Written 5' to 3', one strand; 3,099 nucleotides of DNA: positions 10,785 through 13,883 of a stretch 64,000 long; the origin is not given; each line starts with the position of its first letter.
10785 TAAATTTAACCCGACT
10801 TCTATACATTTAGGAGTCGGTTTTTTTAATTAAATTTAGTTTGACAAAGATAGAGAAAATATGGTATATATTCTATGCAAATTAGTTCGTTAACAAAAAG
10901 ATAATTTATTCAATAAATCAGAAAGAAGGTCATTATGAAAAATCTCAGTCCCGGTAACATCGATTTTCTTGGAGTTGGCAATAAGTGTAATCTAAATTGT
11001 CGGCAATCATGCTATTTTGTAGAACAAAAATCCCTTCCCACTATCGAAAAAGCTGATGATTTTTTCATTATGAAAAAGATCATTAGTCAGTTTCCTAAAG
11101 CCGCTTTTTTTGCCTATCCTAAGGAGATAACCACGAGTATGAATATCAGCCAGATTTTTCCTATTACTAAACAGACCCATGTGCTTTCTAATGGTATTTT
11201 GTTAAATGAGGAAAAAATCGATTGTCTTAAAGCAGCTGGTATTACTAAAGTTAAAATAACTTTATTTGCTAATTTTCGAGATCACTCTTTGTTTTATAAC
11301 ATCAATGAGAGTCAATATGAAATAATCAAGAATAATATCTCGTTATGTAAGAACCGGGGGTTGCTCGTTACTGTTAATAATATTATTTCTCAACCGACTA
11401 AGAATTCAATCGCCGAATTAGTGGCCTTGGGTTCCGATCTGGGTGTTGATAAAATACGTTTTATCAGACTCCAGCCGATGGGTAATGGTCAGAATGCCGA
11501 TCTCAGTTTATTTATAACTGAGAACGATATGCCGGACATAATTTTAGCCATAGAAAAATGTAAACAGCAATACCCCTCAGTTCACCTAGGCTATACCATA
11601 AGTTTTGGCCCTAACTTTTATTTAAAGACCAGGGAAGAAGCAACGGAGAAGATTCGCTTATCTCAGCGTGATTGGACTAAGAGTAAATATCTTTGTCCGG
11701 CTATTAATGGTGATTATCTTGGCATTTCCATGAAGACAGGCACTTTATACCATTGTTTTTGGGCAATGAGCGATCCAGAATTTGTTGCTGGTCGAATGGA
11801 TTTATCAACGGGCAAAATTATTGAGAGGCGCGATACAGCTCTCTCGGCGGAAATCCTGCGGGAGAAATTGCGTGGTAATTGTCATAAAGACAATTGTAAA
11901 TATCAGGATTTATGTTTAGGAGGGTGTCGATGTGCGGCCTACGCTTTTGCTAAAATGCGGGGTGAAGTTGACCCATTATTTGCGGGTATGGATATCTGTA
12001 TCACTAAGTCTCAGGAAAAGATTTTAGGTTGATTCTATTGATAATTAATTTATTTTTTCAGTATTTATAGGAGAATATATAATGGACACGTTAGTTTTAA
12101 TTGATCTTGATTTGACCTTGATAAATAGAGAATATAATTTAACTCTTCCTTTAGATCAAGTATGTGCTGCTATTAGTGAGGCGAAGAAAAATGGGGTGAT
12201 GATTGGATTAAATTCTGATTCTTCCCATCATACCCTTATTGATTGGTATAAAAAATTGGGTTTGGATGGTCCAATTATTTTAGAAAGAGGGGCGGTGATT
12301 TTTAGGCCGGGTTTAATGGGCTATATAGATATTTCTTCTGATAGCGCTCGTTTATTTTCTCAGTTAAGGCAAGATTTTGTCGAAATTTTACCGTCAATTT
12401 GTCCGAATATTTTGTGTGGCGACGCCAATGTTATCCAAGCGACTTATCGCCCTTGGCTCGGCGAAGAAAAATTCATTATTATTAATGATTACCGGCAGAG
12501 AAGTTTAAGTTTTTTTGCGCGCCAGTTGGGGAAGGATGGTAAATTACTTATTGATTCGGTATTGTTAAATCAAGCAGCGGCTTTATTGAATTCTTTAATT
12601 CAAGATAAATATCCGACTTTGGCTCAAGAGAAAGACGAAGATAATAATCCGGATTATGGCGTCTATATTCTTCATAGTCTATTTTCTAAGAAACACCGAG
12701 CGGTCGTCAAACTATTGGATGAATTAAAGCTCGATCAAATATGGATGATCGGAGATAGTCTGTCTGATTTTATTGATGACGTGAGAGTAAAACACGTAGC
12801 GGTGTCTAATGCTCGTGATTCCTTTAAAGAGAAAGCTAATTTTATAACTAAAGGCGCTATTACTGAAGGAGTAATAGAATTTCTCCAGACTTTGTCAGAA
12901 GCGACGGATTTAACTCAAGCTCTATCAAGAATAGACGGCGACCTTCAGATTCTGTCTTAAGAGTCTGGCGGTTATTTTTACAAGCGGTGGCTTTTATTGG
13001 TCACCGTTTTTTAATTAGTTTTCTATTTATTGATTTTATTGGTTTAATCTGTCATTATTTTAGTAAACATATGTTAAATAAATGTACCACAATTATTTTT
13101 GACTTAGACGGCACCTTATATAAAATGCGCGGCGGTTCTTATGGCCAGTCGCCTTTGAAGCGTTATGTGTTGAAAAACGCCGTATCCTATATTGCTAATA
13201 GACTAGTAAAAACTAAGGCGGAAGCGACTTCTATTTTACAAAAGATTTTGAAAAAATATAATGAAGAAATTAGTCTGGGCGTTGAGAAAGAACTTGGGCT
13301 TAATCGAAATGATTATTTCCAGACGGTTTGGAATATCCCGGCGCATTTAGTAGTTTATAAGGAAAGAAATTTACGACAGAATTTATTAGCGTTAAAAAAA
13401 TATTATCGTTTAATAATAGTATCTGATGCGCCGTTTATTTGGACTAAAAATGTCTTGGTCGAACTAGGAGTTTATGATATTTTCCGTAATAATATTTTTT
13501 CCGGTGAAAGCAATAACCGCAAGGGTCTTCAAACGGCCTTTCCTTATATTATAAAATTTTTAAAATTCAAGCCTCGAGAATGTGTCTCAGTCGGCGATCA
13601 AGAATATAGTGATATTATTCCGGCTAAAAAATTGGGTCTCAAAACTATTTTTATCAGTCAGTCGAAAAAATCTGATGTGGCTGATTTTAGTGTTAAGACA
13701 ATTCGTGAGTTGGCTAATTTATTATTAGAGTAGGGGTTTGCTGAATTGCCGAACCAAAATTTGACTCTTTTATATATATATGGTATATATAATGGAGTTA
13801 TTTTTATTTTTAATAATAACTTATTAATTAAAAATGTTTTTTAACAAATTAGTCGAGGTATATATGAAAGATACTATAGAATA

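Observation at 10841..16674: Orphan enzyme set: Cx3Cx3C SPASM radical-SAM, two HAD phosphatases, a kinase-like protein, a PRTase-like protein and a LOG-like protein between hisS-HAL and tRNA-His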

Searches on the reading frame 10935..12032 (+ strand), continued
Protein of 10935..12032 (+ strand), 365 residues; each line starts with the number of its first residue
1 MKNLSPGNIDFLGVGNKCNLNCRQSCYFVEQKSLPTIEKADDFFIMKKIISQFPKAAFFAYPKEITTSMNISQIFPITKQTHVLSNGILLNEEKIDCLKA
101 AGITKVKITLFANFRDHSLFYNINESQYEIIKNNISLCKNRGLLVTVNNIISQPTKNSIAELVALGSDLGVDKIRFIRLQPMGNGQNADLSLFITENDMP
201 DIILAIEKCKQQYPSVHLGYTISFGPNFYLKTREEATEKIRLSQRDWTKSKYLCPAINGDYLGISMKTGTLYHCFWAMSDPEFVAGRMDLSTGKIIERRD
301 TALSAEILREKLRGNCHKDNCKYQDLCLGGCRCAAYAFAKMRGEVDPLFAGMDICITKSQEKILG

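Call 59: find_encoding_contigs(protein=P0024, flank=8000, max_places=1)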
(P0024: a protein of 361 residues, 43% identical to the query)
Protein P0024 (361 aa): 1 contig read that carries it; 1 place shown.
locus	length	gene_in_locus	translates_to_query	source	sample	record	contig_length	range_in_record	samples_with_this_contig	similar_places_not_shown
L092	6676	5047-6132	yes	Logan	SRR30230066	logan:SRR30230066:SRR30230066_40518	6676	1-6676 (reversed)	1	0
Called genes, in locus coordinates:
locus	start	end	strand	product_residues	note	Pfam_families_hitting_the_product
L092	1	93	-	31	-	?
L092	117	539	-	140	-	-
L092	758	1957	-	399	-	PF04055:Radical_SAM, PF13353:Fer4_12 (weak), PF13186:SPASM (weak)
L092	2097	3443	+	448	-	PF00587:tRNA-synt_2b, PF03129:HGTP_anticodon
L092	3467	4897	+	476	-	PF00587:tRNA-synt_2b, PF03129:HGTP_anticodon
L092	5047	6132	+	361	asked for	PF04055:Radical_SAM (faint)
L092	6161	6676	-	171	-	?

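Call 71: find_encoding_contigs(protein=P0001, flank=6000, max_places=2)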
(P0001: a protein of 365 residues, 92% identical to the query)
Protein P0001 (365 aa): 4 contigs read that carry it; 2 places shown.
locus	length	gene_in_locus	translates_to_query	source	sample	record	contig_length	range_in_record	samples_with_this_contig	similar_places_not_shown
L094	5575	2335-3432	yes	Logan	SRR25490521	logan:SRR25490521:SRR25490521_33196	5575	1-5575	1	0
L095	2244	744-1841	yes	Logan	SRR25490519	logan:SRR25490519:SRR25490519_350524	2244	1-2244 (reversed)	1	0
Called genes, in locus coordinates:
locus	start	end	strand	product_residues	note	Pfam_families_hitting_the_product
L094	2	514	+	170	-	?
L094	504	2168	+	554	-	PF00221:Lyase_aromatic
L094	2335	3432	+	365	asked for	-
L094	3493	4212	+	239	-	PF00702:Hydrolase, PF13419:HAD_2, PF13242:Hydrolase_like (weak)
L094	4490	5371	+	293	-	-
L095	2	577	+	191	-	?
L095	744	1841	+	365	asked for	-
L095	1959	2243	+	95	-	?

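Call 86: search_solved_structures(query=A1, max_evalue=0.001)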
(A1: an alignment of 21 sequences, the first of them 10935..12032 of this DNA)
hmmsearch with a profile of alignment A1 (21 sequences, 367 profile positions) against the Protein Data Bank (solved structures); distinct sequences matched with E-value up to 0.001: 16.
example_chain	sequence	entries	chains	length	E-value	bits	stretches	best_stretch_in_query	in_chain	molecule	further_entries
6efn_A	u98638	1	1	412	2.7e-10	43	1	15-177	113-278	Sporulation killing factor maturation protein SkfB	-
2fb2_A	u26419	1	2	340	3.3e-09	39.4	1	15-207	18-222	Molybdenum cofactor biosynthesis protein A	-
1tv7_A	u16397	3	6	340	3.8e-09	39.2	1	15-207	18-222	Molybdenum cofactor biosynthesis protein A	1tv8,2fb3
7tol_A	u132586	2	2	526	3.3e-08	36.1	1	12-210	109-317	glycerol dibiphytanyl glycerol tetraether - macrocyclic archaeol synthase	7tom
7vob_C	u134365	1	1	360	7.8e-07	31.6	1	17-178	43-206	Cytosylglucuronate decarboxylase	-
7voc_C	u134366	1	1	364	8e-07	31.6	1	17-178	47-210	Cytosylglucuronate decarboxylase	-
7bi7_A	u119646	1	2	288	5.1e-05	25.6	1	17-195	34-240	FeMo cofactor biosynthesis protein NifB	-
7jmb_A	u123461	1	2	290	5.2e-05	25.6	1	17-195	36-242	Nitrogenase iron-molybdenum cofactor biosynthesis protein NifB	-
7jma_A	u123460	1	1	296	5.6e-05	25.5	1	17-195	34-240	Nitrogenase iron-molybdenum cofactor biosynthesis protein NifB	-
6c8v_A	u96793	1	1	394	9.5e-05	24.7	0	66-237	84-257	Coenzyme PQQ synthesis protein E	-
9dfn_A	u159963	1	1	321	0.00011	24.5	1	17-160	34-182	Radical SAM core domain-containing protein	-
9dfu_A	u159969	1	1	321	0.00012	24.4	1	17-160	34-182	Radical SAM core domain-containing protein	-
6b4c_A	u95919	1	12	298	0.00028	23.2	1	17-158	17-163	Viperin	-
9dgw_A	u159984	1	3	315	0.00033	22.9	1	17-158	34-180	Radical SAM core domain-containing protein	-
9dfw_A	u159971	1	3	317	0.00036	22.8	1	17-158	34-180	Radical SAM core domain-containing protein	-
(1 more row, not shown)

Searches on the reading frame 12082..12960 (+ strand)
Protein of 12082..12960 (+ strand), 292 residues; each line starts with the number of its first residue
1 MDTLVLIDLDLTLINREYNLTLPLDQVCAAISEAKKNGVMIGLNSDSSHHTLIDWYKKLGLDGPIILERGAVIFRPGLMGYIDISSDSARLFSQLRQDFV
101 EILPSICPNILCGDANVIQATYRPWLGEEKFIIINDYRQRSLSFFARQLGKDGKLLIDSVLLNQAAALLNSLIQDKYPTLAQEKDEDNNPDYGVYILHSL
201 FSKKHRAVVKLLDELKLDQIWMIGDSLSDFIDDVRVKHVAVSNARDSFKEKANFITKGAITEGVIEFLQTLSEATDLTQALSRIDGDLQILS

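Call 4: search_protein_families(library=pfam, proteins=[window:12082-12960:+], max_evalue=0.1)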
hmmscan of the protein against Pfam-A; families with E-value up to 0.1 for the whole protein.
window:12082-12960:+ (292 aa): 3 families
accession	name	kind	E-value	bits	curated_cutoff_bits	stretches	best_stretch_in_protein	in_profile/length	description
PF08282.18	Hydrolase_3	-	3.9e-11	43.6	20.9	1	5-268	1-255/255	haloacid dehalogenase-like hydrolase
PF22342.1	T3SS_CopN_3rd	-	0.085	13.5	27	0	139-179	3-43/99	T3SS, Low calcium response E, third helical domain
PF00702.32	Hydrolase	-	0.097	13.5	26.4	0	204-229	156-183/191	haloacid dehalogenase-like hydrolase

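Call 5: search_protein_families(library=ncbifam, proteins=[window:12082-12960:+], max_evalue=0.1)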
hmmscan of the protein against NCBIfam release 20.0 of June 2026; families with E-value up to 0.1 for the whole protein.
window:12082-12960:+ (292 aa): 17 families
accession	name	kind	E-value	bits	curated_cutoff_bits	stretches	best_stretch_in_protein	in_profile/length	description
TIGR01487.1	Pglycolate_arch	equivalog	5.8e-14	52.4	122.75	2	194-268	139-215/215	phosphoglycolate phosphatase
NF002245.0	PRK01158.1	equivalog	8.8e-12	44.8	198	2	204-273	158-230/233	phosphoglycolate phosphatase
TIGR00099.1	Cof-subfamily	subfamily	8.2e-10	38.7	137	1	5-268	2-256/256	Cof-type HAD-IIB family hydrolase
NF007806.0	PRK10513.1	equivalog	1.2e-08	34.7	273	2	162-265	163-261/270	sugar-phosphatase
TIGR01482.1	SPP-subfamily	subfamily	7.6e-07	28.9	107.15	1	203-270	149-223/225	sucrose-phosphate phosphatase subfamily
TIGR02461.1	osmo_MPG_phos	equivalog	2.8e-06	27.6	244.35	1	5-77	2-70/227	mannosyl-3-phosphoglycerate phosphatase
NF007821.0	PRK10530.1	equivalog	3.4e-06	26.5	274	1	4-73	5-71/272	pyridoxal phosphatase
TIGR01484.1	HAD-SF-IIB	subfamily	1.5e-05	25.1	41.8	1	4-102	1-101/221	HAD-IIB family hydrolase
TIGR01486.1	HAD-SF-IIB-MPGP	subfamily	6.6e-05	22.3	164.75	1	4-79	1-73/257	mannosyl-3-phosphoglycerate phosphatase family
TIGR01662.1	HAD-SF-IIIA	subfamily_domain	0.0015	18.6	44.6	0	4-48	2-51/141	HAD-IIIA family hydrolase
TIGR02463.1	MPGP_rel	hypoth_equivalog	0.0093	15.8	282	1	4-97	1-90/216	mannosyl-3-phosphoglycerate phosphatase-related protein YedP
NF045966.1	YcsE_rel_Pase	equivalog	0.011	15.2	220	1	192-270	181-261/265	YcsE-related riboflavin metabolism phosphatase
NF001218.0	PRK00192.1-5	equivalog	0.016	14.9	362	1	3-77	5-76/275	mannosyl-3-phosphoglycerate phosphatase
TIGR01488.1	HAD-SF-IB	subfamily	0.036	14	45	0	200-230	139-171/177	HAD-IB family phosphatase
NF007019.0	PRK09484.1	equivalog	0.043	13.5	208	1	193-265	90-165/187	3-deoxy-manno-octulosonate-8-phosphatase KdsC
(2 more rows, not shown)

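Call 6: search_protein_families(library=padloc, proteins=[window:12082-12960:+], max_evalue=0.1)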
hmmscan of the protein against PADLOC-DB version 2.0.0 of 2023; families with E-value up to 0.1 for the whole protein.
window:12082-12960:+ (292 aa): 0 families

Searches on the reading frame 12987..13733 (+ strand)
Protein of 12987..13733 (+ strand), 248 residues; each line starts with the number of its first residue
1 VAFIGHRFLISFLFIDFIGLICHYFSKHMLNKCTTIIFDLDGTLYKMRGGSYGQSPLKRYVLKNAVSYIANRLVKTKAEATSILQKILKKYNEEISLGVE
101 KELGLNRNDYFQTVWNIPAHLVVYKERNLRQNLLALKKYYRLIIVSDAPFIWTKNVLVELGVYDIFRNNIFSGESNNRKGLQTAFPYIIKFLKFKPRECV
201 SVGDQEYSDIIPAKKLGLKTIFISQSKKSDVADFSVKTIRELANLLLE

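Call 4: search_protein_families(library=pfam, proteins=[window:12987-13733:+], max_evalue=0.1)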
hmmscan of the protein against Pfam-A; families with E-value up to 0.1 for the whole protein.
window:12987-13733:+ (248 aa): 7 families
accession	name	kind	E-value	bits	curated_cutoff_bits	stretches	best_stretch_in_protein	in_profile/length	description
PF00702.32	Hydrolase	-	1.5e-12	48.8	26.4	1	35-217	3-191/191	haloacid dehalogenase-like hydrolase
PF13419.12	HAD_2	-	4e-11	43.8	23.8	1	36-222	1-177/178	Haloacid dehalogenase-like hydrolase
PF13242.12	Hydrolase_like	-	7.7e-05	23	22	1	183-228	8-53/75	HAD-hyrolase-like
PF12710.13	HAD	-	0.0085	17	27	1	36-173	1-141/189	haloacid dehalogenase-like hydrolase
PF12689.13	Acid_PPase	-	0.013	15.8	27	1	35-89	5-59/169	Acid Phosphatase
PF03031.24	NIF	-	0.017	15.3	21.8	0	116-176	30-91/160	NLI interacting factor-like phosphatase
PF06888.18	Put_Phosphatase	-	0.056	13.3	27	1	106-175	59-124/234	Putative Phosphatase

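Call 5: search_protein_families(library=ncbifam, proteins=[window:12987-13733:+], max_evalue=0.1)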
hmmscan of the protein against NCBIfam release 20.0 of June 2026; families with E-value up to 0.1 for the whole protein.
window:12987-13733:+ (248 aa): 22 families
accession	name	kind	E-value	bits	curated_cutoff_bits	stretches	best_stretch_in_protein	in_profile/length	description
TIGR02253.1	CTE7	subfamily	1.5e-24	87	169.75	1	35-242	4-220/221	TIGR02253 family HAD-type hydrolase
TIGR01993.1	Pyr-5-nucltdase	equivalog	4.7e-16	59.1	142.9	1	35-222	2-182/183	pyrimidine 5'-nucleotidase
NF009695.0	PRK13222.1-2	equivalog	1.9e-11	43.9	225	1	126-224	96-194/226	phosphoglycolate phosphatase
TIGR02254.1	YjjG_YfnB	equivalog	2.2e-11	43.6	159.9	1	133-245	106-219/223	YjjG family noncanonical pyrimidine nucleotidase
TIGR02252.1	DREG-2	subfamily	6.4e-07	29.3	155.2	1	141-221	123-202/203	HAD hydrolase, REG-2-like, family IA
TIGR01428.1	HAD_type_II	equivalog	2.5e-06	27.6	125.4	1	36-226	4-193/197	haloacid dehalogenase type II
TIGR01662.1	HAD-SF-IIIA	subfamily_domain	1.2e-05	25.4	44.6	1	174-223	88-138/141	HAD-IIIA family hydrolase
TIGR01549.1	HAD-SF-IA-v1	subfamily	1.3e-05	25.6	23.3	1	134-217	71-149/149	HAD-IA family hydrolase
TIGR01668.1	YqeG_hyp_ppase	hypoth_equivalog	3.9e-05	23.3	89.1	1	177-242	89-153/170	YqeG family HAD IIIA-type phosphatase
TIGR01509.1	HAD-SF-IA-v3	subfamily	4.3e-05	23.7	29.4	1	35-71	1-37/154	HAD-IA family hydrolase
NF053830.1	RUBPPhHalo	equivalog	5.2e-05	23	330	1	157-233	137-213/234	ribulose-1,5-bisphosphate 5-phosphatase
NF009804.0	PRK13288.1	equivalog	0.00011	21.7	218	1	138-228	97-186/215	pyrophosphatase PpaX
NF006976.0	PRK09449.1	equivalog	0.00012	21.7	183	1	133-247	104-223/225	pyrimidine 5'-nucleotidase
TIGR01488.1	HAD-SF-IB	subfamily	0.00026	21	45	1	36-180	2-130/177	HAD-IB family phosphatase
TIGR02009.1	PGMB-YQAB-SF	subfamily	0.00046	20.4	153.35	1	35-205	3-169/186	beta-phosphoglucomutase family hydrolase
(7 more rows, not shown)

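Call 6: search_protein_families(library=padloc, proteins=[window:12987-13733:+], max_evalue=0.1)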
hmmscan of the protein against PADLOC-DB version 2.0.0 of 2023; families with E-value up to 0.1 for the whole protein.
window:12987-13733:+ (248 aa): 1 family
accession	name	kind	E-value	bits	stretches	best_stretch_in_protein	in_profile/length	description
PDLC03008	Hydrolase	-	0.0086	13.6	1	188-225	188-225/288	-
